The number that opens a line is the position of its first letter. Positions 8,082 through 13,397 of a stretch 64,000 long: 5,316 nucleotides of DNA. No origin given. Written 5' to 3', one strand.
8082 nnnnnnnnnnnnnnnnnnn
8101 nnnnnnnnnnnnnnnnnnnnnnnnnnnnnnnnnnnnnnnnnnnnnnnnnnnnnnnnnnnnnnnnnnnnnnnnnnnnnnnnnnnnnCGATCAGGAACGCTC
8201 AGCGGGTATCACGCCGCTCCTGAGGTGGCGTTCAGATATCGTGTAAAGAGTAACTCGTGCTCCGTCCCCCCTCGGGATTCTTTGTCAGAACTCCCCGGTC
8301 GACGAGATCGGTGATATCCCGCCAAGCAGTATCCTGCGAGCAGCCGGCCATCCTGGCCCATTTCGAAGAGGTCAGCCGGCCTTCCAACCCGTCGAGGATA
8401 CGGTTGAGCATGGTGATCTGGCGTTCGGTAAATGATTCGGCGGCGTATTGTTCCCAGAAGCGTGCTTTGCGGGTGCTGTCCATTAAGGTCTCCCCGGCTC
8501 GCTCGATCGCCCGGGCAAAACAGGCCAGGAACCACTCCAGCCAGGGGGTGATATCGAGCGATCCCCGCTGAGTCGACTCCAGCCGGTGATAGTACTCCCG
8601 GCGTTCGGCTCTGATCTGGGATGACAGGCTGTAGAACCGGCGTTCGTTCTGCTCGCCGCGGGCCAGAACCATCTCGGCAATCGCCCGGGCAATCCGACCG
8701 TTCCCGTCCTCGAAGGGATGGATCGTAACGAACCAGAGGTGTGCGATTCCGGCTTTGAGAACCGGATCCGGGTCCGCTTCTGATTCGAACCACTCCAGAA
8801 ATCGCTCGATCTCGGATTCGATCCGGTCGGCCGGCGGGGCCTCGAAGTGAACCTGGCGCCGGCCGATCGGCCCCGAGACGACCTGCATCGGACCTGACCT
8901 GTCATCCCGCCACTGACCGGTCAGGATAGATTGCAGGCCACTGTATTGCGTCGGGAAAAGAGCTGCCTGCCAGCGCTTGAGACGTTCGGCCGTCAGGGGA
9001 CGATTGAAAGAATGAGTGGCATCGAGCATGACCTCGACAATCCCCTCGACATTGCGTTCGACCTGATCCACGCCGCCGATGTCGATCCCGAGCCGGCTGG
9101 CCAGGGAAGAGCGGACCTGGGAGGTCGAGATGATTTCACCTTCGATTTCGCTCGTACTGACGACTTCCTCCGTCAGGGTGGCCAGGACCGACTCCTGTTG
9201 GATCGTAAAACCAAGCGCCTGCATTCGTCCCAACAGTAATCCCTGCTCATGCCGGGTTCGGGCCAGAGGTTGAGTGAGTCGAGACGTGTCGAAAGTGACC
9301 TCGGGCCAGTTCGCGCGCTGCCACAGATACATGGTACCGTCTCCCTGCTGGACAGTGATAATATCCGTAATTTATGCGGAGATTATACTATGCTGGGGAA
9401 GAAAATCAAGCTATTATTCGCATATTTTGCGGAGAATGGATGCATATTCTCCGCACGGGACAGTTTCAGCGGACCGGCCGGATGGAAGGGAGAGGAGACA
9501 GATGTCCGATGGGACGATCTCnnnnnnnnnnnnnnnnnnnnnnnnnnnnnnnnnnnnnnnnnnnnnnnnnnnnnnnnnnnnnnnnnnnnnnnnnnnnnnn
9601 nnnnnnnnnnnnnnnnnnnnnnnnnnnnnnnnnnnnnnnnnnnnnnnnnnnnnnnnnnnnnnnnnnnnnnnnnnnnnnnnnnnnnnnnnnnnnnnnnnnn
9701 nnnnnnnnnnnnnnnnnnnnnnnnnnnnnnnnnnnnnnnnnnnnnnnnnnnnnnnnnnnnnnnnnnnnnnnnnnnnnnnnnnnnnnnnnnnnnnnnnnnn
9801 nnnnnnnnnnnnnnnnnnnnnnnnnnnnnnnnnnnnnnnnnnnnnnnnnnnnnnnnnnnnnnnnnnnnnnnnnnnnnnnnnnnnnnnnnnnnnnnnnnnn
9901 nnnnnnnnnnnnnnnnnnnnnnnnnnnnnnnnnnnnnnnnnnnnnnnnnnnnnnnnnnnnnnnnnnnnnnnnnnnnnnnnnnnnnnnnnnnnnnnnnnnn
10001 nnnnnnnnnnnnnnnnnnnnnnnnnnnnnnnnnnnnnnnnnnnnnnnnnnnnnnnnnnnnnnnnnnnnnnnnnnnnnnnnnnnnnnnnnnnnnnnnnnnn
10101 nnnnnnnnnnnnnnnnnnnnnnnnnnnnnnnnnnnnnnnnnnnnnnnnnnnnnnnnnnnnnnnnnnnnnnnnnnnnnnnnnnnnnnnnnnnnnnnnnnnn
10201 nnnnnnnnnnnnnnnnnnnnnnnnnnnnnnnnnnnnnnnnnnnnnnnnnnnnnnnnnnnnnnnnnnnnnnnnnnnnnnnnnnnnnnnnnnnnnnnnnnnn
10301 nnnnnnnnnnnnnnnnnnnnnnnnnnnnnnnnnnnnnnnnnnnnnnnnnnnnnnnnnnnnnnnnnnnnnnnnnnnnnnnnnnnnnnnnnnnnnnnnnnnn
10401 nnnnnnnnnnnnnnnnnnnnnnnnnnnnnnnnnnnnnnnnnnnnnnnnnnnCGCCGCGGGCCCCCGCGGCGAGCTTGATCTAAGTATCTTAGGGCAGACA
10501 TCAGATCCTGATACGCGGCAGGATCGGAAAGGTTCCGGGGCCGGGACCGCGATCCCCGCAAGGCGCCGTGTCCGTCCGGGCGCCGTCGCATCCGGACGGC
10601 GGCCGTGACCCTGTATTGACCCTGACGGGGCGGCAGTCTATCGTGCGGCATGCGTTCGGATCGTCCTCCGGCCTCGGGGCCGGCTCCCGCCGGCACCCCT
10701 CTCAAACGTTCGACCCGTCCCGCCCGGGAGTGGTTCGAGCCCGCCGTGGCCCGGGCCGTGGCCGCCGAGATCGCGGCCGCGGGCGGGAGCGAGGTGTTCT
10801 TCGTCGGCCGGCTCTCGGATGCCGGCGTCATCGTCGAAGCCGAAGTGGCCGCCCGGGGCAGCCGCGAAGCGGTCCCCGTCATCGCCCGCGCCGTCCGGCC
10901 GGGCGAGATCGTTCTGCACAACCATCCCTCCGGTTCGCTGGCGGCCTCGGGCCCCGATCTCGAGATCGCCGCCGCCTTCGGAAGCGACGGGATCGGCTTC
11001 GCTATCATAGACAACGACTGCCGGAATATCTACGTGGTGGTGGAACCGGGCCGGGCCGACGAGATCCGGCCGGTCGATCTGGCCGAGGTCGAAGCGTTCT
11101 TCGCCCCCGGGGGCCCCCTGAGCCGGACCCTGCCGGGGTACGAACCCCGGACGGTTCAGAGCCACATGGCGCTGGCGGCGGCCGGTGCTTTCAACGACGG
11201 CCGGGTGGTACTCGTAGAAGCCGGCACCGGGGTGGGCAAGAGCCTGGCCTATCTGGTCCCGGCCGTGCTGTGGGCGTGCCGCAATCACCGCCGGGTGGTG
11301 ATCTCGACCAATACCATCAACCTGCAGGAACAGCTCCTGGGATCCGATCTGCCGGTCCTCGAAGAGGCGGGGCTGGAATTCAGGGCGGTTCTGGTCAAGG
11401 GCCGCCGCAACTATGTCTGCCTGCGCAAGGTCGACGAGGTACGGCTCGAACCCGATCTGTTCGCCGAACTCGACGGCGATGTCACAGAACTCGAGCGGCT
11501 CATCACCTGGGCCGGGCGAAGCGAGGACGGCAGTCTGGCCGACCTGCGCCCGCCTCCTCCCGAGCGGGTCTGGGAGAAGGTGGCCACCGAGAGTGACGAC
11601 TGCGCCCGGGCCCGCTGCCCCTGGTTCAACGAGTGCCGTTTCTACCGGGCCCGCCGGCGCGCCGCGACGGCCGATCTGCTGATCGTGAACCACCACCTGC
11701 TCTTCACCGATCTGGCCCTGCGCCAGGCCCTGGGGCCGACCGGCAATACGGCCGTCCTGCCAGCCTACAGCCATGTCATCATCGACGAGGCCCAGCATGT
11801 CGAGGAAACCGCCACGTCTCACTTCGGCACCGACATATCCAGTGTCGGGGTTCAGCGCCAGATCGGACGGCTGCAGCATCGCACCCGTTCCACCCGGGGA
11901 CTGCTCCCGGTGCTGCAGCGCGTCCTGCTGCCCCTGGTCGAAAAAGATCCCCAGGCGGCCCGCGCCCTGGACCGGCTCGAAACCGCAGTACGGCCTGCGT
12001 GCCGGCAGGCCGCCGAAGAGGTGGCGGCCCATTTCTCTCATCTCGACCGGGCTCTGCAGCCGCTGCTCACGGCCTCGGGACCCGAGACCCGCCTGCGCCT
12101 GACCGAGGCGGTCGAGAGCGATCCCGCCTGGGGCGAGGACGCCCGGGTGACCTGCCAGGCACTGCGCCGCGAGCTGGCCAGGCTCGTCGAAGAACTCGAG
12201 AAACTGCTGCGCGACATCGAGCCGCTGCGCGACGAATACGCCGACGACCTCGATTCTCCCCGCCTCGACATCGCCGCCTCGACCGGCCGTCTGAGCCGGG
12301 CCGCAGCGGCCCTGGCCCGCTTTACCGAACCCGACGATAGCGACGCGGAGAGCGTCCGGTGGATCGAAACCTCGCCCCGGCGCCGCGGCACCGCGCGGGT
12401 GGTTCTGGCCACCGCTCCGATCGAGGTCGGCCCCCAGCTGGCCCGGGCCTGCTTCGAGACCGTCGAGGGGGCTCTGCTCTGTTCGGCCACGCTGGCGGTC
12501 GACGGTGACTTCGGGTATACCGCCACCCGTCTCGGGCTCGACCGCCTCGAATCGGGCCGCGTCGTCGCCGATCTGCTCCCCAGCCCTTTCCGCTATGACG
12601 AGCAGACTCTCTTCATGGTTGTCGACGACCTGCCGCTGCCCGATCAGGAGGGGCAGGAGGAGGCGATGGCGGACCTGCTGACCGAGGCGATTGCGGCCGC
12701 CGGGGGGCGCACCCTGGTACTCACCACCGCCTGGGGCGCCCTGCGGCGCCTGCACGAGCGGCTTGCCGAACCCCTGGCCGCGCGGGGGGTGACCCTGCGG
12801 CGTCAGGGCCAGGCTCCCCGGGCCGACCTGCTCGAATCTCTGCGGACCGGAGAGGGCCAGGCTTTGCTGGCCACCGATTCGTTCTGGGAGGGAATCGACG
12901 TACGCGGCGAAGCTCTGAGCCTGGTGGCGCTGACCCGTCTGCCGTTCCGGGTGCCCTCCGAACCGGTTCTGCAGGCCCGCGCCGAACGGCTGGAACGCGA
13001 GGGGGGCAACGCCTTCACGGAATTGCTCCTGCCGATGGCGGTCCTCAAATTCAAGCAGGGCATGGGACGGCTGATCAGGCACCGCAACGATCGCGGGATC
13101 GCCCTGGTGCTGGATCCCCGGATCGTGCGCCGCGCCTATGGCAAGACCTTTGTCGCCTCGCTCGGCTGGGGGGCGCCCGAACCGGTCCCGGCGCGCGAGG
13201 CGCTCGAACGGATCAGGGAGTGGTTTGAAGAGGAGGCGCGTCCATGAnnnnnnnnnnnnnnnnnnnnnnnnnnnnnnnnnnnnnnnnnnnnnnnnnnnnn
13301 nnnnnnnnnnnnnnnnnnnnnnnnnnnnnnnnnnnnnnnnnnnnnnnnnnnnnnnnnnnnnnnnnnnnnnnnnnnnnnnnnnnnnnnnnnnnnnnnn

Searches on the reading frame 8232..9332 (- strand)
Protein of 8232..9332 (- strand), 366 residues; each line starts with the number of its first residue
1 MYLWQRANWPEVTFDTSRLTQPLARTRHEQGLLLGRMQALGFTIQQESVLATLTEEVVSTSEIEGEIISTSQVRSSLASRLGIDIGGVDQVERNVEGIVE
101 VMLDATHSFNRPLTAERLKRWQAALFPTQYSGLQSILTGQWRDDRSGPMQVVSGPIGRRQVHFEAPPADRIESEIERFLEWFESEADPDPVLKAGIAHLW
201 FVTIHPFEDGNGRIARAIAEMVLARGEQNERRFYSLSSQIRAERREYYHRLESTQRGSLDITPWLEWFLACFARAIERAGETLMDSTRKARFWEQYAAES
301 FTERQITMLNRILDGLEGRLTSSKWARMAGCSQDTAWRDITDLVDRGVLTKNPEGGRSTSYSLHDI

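Call 17: search_protein_families(library=pfam, max_evalue=0.00001, proteins=[window:8232-9332:-])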
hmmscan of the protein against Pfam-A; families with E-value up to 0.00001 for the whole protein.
window:8232-9332:- (366 aa): 2 families
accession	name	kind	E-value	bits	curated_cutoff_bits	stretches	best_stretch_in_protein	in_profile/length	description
PF13776.11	DUF4172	-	4.4e-29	101.1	25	1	2-83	1-82/82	Domain of unknown function (DUF4172)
PF02661.23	Fic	-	7.6e-18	65.6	24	1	112-223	1-93/93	Fic/DOC family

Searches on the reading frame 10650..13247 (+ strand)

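Call 17: search_protein_families(library=pfam, max_evalue=0.00001, proteins=[window:10650-13247:+])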
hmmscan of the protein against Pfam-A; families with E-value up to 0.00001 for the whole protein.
window:10650-13247:+ (865 aa): 2 families
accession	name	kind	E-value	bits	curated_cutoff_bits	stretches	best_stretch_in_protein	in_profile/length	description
PF13307.12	Helicase_C_2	-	4.2e-39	134.8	25.3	1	679-838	3-167/170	Helicase C-terminal domain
PF00270.35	DEAD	-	4.4e-08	33.5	26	1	180-245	10-77/167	DEAD/DEAH box helicase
